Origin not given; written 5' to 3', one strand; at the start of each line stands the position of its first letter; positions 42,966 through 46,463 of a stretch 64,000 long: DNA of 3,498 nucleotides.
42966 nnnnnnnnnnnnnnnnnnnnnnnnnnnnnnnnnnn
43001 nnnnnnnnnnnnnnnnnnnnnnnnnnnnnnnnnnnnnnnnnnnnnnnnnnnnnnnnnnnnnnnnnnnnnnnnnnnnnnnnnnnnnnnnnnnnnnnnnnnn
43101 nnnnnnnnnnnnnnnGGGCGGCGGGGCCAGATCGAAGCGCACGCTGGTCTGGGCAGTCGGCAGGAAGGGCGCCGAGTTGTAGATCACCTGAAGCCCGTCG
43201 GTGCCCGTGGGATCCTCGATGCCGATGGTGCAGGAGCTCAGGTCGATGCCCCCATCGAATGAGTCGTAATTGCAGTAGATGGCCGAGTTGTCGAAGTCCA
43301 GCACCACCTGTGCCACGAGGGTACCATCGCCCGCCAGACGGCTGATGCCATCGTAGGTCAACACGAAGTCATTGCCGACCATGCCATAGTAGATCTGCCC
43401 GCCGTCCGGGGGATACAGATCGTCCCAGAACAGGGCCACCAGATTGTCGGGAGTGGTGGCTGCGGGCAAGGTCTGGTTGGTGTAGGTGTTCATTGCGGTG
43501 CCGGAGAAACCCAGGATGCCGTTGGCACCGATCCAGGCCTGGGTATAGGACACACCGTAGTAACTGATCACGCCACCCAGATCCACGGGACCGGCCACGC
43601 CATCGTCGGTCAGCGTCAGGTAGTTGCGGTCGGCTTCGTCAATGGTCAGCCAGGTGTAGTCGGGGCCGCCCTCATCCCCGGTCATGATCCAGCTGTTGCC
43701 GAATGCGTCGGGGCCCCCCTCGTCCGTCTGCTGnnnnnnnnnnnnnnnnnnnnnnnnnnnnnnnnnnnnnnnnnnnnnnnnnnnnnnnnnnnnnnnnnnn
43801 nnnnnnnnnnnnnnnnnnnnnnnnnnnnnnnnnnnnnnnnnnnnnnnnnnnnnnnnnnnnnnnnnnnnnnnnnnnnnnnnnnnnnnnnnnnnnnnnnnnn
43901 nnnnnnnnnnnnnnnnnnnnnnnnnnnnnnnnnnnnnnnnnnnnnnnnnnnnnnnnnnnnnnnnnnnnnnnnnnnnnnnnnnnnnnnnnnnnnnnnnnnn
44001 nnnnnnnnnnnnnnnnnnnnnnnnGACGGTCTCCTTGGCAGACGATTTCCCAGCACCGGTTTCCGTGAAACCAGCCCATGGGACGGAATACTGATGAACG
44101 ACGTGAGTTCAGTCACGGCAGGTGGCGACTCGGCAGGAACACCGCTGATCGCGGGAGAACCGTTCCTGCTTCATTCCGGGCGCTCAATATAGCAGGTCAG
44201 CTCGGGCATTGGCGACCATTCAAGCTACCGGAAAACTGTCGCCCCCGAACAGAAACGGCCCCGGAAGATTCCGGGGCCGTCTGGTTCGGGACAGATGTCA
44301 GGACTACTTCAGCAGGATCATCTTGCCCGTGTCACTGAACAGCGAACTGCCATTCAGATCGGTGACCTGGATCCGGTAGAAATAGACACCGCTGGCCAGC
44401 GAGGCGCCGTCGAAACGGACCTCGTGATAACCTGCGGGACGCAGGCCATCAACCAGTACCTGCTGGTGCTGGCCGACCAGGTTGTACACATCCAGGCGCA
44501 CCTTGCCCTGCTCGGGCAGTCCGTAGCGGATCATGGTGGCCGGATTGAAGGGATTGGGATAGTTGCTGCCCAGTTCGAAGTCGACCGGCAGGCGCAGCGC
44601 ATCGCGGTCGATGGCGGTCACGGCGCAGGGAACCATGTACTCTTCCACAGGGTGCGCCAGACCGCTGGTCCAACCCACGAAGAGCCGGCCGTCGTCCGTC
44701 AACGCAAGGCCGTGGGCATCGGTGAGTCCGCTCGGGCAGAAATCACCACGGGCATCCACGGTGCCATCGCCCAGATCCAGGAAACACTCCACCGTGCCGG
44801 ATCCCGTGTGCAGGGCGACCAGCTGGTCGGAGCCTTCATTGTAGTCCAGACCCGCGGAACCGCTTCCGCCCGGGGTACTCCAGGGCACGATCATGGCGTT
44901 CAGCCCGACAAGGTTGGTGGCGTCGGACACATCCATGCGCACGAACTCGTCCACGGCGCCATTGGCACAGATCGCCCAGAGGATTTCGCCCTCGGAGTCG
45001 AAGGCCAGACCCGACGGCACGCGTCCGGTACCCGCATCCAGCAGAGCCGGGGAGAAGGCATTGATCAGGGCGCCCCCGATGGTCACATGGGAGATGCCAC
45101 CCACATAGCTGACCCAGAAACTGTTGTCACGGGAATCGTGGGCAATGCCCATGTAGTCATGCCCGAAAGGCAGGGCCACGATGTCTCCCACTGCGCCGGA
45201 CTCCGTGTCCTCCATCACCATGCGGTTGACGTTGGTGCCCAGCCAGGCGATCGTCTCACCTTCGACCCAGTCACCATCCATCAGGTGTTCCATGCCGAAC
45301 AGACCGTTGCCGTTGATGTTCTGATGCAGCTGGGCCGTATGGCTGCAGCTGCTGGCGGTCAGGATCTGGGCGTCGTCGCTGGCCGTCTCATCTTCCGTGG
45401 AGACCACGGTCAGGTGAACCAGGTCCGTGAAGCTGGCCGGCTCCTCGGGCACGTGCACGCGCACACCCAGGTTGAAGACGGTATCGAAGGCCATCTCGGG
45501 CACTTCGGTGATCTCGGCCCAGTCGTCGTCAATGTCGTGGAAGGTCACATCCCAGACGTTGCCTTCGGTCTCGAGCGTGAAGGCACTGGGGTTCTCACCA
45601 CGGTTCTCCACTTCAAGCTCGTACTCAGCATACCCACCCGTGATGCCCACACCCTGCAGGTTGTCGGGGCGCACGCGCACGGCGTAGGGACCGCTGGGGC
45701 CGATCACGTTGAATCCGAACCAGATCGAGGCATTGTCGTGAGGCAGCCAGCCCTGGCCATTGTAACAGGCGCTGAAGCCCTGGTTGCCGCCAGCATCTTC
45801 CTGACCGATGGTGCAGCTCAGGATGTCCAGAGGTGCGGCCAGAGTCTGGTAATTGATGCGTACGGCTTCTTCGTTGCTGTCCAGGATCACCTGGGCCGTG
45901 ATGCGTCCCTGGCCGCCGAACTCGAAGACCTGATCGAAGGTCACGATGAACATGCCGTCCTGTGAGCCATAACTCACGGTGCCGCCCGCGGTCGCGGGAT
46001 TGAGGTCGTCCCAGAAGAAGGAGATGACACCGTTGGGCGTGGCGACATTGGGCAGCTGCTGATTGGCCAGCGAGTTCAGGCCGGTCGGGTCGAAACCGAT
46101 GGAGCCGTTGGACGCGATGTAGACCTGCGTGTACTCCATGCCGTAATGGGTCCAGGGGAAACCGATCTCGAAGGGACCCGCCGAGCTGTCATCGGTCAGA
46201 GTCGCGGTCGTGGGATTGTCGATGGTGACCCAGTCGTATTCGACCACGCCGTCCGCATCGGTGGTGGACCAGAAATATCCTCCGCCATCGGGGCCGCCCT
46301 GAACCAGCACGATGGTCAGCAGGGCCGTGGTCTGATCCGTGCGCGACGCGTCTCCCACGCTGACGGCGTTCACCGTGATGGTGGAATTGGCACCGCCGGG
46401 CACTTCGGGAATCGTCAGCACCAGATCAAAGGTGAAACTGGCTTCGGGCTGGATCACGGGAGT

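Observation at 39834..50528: Two giant paralogous T9SS cargo proteins built from four and seven copies of an unrecognised ~290-aa module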

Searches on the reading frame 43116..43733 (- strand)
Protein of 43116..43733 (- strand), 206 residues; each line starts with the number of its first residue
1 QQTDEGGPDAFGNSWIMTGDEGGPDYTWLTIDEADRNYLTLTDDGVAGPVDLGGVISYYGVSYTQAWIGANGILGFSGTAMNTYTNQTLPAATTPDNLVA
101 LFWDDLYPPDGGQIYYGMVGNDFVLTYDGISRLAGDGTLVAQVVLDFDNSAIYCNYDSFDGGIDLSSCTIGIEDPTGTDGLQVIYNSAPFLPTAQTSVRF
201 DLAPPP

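Call 9: search_protein_families(library=pfam, alignment_id=A1, max_evalue=1)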
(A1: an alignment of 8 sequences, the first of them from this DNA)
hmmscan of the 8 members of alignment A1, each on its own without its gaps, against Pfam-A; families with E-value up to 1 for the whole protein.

A. member 1, seq(206 aa): 1 family
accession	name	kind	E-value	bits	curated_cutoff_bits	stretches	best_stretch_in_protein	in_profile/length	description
PF21786.3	Bflower_3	-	0.017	15.5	34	1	106-157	33-86/125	6-fold beta flower protein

B. families by the number of members that match (of 8 scanned): 2 families
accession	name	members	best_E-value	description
PF06119.19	NIDO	3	1.6e-07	Nidogen-like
PF21786.3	Bflower_3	2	0.0054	6-fold beta flower protein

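Call 11: search_solved_structures(query=A1, max_evalue=10, show_alignments=3)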
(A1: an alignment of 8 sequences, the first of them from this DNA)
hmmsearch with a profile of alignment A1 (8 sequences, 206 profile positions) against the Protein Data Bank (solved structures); distinct sequences matched with E-value up to 10: 2.
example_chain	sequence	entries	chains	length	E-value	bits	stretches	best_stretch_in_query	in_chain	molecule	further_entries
7esj_A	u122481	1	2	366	0.4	13.4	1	78-137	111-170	membrane-bound lytic murein transglycosylase A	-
3d4r_A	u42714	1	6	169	1.1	12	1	118-149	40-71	Domain of Unknown Function from the Pfam-B_34464 Family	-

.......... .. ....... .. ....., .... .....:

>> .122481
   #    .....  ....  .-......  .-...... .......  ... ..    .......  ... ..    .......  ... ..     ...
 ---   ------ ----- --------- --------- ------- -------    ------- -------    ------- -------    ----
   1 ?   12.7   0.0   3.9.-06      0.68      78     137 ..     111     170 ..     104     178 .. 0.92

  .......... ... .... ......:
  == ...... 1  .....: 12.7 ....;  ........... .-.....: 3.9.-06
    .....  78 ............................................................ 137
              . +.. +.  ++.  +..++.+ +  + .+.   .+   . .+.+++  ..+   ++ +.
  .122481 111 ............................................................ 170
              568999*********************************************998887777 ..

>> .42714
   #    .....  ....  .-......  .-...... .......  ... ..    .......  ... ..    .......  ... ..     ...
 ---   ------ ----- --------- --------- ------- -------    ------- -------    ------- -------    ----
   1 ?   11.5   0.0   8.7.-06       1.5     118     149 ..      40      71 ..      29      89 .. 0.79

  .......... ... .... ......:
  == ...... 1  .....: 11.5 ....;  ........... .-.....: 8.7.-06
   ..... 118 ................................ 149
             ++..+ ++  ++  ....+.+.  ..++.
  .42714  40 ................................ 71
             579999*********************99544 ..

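Call 12: find_homologous_proteins(query=A1, max_evalue=0.001)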
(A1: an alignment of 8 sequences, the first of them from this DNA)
Query A1 (8 sequences) (206 aa, profile of the alignment): 25 proteins with E <= 0.001 among 6247 candidates.
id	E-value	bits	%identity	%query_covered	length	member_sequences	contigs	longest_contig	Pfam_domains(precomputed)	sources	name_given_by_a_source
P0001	3.0e-88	313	57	100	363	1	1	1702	-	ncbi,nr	ncbi:MAG: hypothetical protein KC488_15860, partial [Candidatus Cloacimonetes bacterium]|nr:hypothet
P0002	4.5e-44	168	39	88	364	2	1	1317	-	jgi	-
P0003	9.6e-44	167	40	89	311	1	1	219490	PF06119.20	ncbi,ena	-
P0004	6.5e-34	135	36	90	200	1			PF06119.20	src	-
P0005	5.6e-33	132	40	88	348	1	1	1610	-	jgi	-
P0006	1.2e-31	128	43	58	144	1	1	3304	PF06119.20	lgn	-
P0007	1.3e-31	128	36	82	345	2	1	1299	PF13860.13,PF06119.20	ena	-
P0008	1.1e-25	108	38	61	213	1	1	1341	PF06119.20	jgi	jgi:hypothetical protein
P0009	2.1e-22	98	40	59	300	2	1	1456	PF13860.13,PF06119.20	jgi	jgi:hypothetical protein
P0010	1.8e-20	91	40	39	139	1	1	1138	-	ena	-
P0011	6.2e-20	90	31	89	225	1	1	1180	-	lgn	-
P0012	3.8e-17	81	38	56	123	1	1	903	-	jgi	jgi:hypothetical protein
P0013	7.7e-17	80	27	88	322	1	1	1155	PF19190.7,PF00404.25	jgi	jgi:hypothetical protein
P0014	1.6e-15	75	33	51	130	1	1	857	-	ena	-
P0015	2.0e-13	68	41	51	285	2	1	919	-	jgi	jgi:hypothetical protein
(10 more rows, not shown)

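Call 42: search_protein_families(library=pfam, max_evalue=0.01, proteins=[P0003, P0007])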
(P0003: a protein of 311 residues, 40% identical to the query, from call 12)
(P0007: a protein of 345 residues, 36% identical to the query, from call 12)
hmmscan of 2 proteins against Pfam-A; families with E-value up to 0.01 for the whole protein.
P0003 (311 aa): 1 family
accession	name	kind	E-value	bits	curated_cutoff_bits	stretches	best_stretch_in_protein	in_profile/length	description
PF06119.19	NIDO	-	1.6e-05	25.4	25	1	64-119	2-55/186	Nidogen-like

P0007 (345 aa): 4 families
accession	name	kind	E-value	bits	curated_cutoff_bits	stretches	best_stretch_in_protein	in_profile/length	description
PF13860.13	FlgD_ig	-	1.3e-12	47.9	27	1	272-330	12-73/79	FlgD Ig-like domain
PF06119.19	NIDO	-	1.6e-10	41.7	25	1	41-89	7-53/186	Nidogen-like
PF13585.12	CHU_C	-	0.00034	21.1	27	1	280-332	27-72/86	CHU_C Type IX secretion signal domain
PF18962.6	Por_Secre_tail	-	0.0018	19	27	0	263-338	3-71/75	Secretion system C-terminal sorting domain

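Call 57: find_related_loci(query=A1, collection=genome_contigs, flank=3000)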
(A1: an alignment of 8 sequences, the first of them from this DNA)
Query A1 (206 aa) in genome_contigs; peptide patterns used: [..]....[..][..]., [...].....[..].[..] (x = any residue, [..] = any of these).
145 stretches matched a pattern; 90 encode a relative of the query (tblastn E <= 1e-3); the best 80 are kept; 80 distinct loci.
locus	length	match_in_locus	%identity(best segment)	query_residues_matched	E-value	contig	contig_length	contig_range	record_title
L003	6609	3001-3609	50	6-206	1e-60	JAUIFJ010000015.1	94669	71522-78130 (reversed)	MAG: bacterium isolate 8_bin.8 NODE_386_length_94669_cov_1.892841, whole genome shotgun sequence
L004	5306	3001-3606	51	6-206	3e-60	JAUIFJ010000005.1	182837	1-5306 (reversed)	MAG: bacterium isolate 8_bin.8 NODE_163_length_182837_cov_1.914641, whole genome shotgun sequence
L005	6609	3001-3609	50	6-206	1e-59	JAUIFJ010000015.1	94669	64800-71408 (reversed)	MAG: bacterium isolate 8_bin.8 NODE_386_length_94669_cov_1.892841, whole genome shotgun sequence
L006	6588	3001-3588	47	6-204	1e-47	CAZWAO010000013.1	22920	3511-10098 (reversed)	MAG TPA_asm: uncultured Ignavibacteria bacterium isolate binchicken_co81_427 genome assembly, contig: NODE_2910_length_2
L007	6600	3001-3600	42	2-204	4e-43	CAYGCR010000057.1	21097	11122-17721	MAG TPA_asm: uncultured Ignavibacteria bacterium isolate ERP108616_co2_224 genome assembly, contig: NODE_3630_length_210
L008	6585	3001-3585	38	6-200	2e-39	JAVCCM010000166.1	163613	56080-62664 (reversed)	MAG: Candidatus Electryonea clarkiae isolate MAG_3300035698_1675 Ga0374944_199964, whole genome shotgun sequence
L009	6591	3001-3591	37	6-205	3e-37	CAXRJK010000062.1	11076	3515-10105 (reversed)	MAG: Winogradskyella sp. isolate YZ14D_1.13 genome assembly, contig: k141_1836495, whole genome shotgun sequence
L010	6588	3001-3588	42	3-205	8e-37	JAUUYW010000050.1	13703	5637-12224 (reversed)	MAG: Candidatus Krumholzibacteriia bacterium isolate CSMAG_177 CSMAG_177_k127_71857_length_13703_cov_77.0000, whole geno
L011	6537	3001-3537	39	8-189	3e-36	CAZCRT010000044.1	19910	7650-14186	MAG TPA_asm: uncultured Bacteroidia bacterium isolate binchicken_co141_55 genome assembly, contig: NODE_11835_length_199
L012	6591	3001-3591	40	6-205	3e-36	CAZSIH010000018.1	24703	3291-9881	MAG TPA_asm: uncultured bacterium isolate SRP092902_co1_51 genome assembly, contig: NODE_2663_length_24703_cov_8.536595,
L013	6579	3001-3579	36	6-200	3e-36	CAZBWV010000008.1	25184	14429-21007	MAG TPA_asm: uncultured Calditrichaceae bacterium isolate binchicken_co219_443 genome assembly, contig: k141_767940, who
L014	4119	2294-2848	41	1-188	7e-36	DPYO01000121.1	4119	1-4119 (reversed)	MAG TPA_asm: Candidatus Neomarinimicrobiota bacterium isolate UBA8229 contig_13053, whole genome shotgun sequence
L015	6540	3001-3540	38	6-189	6e-36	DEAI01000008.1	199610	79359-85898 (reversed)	MAG TPA_asm: Candidatus Marinimicrobia bacterium UBA2986 UBA2986_contig_3478, whole genome shotgun sequence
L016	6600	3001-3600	38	6-205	2e-35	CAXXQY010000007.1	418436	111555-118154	MAG: bacterium isolate 57a1b92f-bc4a-4fd6-9813-ca89f61bdd80 genome assembly, contig: contig_7, whole genome shotgun sequ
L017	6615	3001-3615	38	2-204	7e-35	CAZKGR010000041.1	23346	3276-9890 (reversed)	MAG TPA_asm: uncultured bacterium isolate binchicken_co142_310 genome assembly, contig: NODE_6346_length_23346_cov_29.50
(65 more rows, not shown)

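Call 76: search_protein_families(library=ncbifam, alignment_id=A1, max_evalue=1)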
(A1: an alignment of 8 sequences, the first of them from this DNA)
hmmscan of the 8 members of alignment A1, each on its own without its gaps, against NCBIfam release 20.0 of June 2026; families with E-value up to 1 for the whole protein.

A. member 1, seq(206 aa): 0 families

B. families by the number of members that match (of 8 scanned): 1 family
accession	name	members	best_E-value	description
NF041579.1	betaxyl_Flavo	1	0.15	beta-xylosidase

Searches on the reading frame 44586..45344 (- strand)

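Call 33: search_protein_families(library=pfam, max_evalue=10, proteins=[window:44586-45344:-])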
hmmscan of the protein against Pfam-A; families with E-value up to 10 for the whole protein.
seq(253 aa): 3 families
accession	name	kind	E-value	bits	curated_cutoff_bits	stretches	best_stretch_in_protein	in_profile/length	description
PF01436.27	NHL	-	0.0055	17.1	20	1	208-223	2-17/28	NHL repeat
PF05345.18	He_PIG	-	0.12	13.3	24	1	95-133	39-72/96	Putative Ig domain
PF13540.12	RCC1_2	-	0.23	11.8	22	1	209-222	8-21/30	Regulator of chromosome condensation (RCC1) repeat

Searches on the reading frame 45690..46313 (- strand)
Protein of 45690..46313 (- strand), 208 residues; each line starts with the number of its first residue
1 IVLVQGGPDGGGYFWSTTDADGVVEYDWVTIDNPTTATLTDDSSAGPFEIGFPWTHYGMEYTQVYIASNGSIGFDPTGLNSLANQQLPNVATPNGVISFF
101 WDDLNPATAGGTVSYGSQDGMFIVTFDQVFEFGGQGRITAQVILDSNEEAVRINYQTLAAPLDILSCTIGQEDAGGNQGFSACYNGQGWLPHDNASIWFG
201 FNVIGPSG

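Call 33: search_protein_families(library=pfam, max_evalue=10, proteins=[window:45690-46313:-])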
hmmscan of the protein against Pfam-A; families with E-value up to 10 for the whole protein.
seq(208 aa): 1 family
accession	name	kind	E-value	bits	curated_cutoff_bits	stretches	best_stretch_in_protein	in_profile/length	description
PF06119.19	NIDO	-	0.0011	19.5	25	1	63-118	2-52/186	Nidogen-like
